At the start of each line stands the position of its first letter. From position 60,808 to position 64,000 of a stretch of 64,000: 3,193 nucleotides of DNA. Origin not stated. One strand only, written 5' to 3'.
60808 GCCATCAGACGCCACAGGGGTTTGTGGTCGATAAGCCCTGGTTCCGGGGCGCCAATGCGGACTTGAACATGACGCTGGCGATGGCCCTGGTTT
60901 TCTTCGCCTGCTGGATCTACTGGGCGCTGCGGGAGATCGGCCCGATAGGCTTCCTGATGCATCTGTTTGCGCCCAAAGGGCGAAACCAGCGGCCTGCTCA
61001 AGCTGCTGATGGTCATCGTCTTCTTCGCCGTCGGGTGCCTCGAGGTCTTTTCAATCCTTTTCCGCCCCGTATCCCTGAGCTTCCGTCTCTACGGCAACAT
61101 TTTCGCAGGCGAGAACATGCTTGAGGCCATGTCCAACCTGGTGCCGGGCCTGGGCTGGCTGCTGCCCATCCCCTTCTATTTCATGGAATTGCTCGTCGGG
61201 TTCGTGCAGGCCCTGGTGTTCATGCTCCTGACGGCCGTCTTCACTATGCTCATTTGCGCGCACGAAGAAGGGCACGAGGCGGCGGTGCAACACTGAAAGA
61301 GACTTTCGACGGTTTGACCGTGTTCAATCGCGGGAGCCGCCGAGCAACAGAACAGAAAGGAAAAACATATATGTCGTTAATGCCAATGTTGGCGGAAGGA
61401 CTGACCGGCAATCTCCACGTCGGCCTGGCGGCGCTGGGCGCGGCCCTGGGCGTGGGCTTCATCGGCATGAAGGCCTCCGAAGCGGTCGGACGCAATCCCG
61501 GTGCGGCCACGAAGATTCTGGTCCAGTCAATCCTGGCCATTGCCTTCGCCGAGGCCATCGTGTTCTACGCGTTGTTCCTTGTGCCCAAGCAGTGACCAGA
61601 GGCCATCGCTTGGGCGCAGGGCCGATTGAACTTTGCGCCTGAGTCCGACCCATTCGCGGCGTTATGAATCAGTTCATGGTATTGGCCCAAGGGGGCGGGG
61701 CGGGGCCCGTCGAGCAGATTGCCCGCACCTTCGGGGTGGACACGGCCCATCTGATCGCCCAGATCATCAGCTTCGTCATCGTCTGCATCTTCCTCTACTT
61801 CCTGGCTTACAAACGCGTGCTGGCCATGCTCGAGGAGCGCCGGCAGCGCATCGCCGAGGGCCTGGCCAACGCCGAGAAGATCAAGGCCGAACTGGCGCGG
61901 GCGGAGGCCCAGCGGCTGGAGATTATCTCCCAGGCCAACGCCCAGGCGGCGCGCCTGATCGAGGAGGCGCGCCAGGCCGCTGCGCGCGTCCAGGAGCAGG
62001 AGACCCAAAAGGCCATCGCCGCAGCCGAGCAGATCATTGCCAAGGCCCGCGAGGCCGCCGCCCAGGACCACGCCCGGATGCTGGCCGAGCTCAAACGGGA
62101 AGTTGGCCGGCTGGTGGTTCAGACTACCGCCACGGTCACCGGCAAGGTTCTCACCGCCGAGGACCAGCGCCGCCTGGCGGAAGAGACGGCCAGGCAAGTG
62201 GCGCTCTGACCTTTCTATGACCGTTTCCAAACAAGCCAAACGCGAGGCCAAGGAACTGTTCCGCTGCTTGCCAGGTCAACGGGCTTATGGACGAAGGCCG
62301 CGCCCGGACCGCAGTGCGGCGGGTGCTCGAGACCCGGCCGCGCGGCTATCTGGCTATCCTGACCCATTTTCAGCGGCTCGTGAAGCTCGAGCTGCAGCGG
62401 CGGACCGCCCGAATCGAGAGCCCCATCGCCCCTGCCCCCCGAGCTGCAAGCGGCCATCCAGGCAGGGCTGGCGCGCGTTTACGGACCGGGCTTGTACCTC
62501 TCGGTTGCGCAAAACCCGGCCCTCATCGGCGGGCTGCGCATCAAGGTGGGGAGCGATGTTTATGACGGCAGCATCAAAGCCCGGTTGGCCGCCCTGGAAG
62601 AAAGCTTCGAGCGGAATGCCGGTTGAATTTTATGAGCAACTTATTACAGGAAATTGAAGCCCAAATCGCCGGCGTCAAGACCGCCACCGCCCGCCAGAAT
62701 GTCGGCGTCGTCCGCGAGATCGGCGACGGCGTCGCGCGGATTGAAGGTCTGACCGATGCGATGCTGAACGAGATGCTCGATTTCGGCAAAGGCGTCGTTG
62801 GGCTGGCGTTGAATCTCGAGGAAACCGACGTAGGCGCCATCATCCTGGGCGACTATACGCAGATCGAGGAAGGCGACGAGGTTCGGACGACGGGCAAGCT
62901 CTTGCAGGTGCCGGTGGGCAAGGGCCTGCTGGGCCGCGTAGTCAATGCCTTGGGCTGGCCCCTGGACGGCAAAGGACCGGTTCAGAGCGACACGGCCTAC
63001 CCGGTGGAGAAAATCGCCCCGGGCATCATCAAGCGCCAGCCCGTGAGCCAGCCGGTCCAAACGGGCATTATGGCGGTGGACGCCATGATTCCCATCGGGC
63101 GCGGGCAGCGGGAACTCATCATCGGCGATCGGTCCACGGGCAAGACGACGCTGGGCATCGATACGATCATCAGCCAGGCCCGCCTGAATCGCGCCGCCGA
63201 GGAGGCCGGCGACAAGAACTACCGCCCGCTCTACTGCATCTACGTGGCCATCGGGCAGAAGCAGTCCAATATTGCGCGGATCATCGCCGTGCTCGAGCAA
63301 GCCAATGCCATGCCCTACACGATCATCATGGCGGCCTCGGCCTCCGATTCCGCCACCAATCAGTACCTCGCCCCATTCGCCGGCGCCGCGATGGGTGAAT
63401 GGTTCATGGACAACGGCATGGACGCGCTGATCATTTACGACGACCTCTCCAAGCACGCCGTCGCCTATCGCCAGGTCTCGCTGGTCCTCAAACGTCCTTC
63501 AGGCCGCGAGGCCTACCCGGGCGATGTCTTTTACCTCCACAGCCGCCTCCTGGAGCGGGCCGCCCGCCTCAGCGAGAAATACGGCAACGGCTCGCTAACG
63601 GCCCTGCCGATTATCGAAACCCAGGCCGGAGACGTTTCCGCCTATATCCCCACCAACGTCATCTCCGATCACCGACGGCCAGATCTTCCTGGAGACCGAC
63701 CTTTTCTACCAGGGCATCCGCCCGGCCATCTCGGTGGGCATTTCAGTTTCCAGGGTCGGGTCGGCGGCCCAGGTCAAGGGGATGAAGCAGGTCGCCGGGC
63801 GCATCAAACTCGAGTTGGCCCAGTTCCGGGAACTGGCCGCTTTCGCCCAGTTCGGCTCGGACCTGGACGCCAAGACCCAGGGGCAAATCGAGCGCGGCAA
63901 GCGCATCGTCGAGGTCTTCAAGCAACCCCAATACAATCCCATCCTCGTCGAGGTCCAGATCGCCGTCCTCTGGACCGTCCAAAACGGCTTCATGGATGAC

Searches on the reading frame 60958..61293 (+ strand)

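Call 83: search_protein_families(library=pfam, max_evalue=0.001, proteins=[window:60958-61293:+])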
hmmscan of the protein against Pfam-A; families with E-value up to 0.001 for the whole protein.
window:60958-61293:+ (112 aa): 1 family
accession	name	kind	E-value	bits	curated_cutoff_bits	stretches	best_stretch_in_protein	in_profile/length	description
PF00119.25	ATP-synt_A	-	4.3e-18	66.4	33.9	1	16-95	119-215/217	ATP synthase A chain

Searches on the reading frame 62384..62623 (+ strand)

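Call 83: search_protein_families(library=pfam, max_evalue=0.001, proteins=[window:62384-62623:+])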
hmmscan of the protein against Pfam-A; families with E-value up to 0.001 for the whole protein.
window:62384-62623:+ (80 aa): 1 family
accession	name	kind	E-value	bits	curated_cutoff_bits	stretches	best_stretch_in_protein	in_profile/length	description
PF00213.23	OSCP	-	6e-12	46.4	22.3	1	15-74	111-171/172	ATP synthase delta (OSCP) subunit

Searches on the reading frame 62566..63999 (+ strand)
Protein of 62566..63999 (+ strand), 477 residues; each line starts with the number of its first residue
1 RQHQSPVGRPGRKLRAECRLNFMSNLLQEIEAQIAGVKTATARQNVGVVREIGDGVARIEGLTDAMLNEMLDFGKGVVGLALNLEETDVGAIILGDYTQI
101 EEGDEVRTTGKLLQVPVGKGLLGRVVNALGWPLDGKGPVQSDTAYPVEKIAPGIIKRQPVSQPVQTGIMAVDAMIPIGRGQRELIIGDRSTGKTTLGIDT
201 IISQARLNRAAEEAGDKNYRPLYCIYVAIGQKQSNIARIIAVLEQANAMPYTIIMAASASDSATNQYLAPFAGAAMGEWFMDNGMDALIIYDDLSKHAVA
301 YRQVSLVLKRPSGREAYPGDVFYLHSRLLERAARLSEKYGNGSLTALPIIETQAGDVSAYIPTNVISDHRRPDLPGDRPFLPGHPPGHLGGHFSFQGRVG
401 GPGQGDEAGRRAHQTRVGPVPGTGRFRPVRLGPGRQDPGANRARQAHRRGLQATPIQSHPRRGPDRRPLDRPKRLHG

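Call 83: search_protein_families(library=pfam, max_evalue=0.001, proteins=[window:62566-63999:+])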
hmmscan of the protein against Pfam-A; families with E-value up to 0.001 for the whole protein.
window:62566-63999:+ (477 aa): 2 families
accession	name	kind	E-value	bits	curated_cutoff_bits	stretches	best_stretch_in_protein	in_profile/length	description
PF00006.31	ATP-synt_ab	-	2e-61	207.8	29.5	1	167-367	1-185/213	ATP synthase alpha/beta family, nucleotide-binding domain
PF02874.29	ATP-synt_ab_N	-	1.3e-12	48.5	20.9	1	44-110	3-69/69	ATP synthase alpha/beta family, beta-barrel domain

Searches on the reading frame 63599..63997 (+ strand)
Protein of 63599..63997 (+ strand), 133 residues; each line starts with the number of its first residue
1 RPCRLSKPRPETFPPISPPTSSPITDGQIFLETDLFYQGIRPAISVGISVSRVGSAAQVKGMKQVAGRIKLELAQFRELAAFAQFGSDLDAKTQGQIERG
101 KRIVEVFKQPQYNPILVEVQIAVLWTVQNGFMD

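Call 83: search_protein_families(library=pfam, max_evalue=0.001, proteins=[window:63599-63997:+])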
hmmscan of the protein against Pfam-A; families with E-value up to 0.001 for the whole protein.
window:63599-63997:+ (133 aa): 2 families
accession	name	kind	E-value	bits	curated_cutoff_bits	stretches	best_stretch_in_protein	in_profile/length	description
PF00306.32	ATP-synt_ab_C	-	6.8e-33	114.1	27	1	58-133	1-76/126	ATP synthase alpha/beta chain, C terminal domain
PF00006.31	ATP-synt_ab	-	3.6e-06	27.2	29.5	1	22-51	184-213/213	ATP synthase alpha/beta family, nucleotide-binding domain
